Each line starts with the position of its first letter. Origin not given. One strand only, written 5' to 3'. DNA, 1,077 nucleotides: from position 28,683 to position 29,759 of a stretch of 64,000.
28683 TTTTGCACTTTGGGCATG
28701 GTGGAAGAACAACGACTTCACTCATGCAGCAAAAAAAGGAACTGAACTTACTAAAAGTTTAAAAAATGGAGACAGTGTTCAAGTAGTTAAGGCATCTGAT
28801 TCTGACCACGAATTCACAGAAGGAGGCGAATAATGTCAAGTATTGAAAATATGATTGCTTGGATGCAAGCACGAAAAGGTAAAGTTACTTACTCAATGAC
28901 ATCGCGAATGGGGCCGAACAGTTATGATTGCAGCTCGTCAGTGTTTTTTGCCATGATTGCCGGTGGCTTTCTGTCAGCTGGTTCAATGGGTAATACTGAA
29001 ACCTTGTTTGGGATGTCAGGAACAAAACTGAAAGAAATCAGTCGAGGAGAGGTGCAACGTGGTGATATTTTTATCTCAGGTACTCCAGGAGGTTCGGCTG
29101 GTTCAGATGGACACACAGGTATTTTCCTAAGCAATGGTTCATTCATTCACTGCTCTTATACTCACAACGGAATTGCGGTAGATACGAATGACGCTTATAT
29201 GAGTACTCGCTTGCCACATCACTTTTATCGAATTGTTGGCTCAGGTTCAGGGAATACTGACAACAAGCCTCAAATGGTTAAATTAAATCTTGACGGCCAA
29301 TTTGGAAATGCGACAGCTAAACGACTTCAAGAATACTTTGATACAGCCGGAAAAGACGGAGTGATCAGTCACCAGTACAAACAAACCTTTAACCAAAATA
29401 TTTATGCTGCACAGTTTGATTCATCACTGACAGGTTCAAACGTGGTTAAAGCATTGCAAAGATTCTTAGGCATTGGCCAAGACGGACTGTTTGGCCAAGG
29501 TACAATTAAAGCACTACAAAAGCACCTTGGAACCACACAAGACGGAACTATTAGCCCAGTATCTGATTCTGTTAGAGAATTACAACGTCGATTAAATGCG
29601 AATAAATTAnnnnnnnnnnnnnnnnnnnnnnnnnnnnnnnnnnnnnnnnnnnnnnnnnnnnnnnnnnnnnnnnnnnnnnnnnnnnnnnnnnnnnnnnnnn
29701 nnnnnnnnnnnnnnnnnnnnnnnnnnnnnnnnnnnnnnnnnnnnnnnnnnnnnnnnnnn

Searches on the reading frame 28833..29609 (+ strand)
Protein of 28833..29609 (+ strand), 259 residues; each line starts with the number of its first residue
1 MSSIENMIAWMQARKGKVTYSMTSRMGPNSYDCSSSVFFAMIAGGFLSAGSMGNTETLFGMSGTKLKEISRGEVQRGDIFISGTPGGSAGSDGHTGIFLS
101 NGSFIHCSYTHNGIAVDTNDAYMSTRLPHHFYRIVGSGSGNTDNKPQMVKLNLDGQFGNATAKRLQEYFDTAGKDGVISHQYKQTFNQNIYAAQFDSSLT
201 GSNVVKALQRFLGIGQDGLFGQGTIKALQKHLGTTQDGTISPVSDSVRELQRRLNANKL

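Call 47: find_related_loci(query=window:28833-29609:+, collection=genome_contigs, flank=3000)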
Query window:28833-29609:+ (259 aa) in genome_contigs; peptide patterns used: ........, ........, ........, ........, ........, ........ (x = any residue, [..] = any of these).
72 stretches matched a pattern; 12 encode a relative of the query (tblastn E <= 1e-3); 11 distinct loci.
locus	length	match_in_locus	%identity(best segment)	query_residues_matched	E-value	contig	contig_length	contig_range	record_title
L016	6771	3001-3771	84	3-259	2e-149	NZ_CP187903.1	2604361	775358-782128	Enterococcus sp. DIV0210g chromosome, complete genome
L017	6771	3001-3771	84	3-259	4e-149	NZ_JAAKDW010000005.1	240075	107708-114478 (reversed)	Enterococcus sp. ZJ1622 Scaffold5_1, whole genome shotgun sequence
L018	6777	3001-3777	97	1-259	2e-173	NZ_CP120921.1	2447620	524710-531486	Lactococcus cremoris subsp. cremoris HP chromosome, complete genome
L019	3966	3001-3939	53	3-259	1e-100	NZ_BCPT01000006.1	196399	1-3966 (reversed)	Enterococcus casseliflavus NBRC 100478, whole genome shotgun sequence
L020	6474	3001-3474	89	99-259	1e-92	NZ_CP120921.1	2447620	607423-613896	Lactococcus cremoris subsp. cremoris HP chromosome, complete genome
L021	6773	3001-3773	71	3-259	3e-109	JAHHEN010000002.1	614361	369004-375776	Enterococcus innesii strain GAL7 2, whole genome shotgun sequence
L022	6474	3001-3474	47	1-150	4e-37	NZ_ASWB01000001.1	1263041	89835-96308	Enterococcus moraviensis ATCC BAA-383 acOtp-supercont2.1, whole genome shotgun sequence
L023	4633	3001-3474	46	1-150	8e-37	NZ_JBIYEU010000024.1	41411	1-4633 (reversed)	Enterococcus sp. UD-01 Ga0592912_24, whole genome shotgun sequence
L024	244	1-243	94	18-98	5e-41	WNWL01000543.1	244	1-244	Oceanobacillus sp. HTM 045 NODE_559_length_244_cov_1.005291, whole genome shotgun sequence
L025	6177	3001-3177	73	198-259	2e-23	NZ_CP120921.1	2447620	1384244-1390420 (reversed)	Lactococcus cremoris subsp. cremoris HP chromosome, complete genome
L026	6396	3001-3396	38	98-259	2e-19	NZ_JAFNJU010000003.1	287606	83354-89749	Proteiniclasticum aestuarii strain SCR006 SCR006.00003, whole genome shotgun sequence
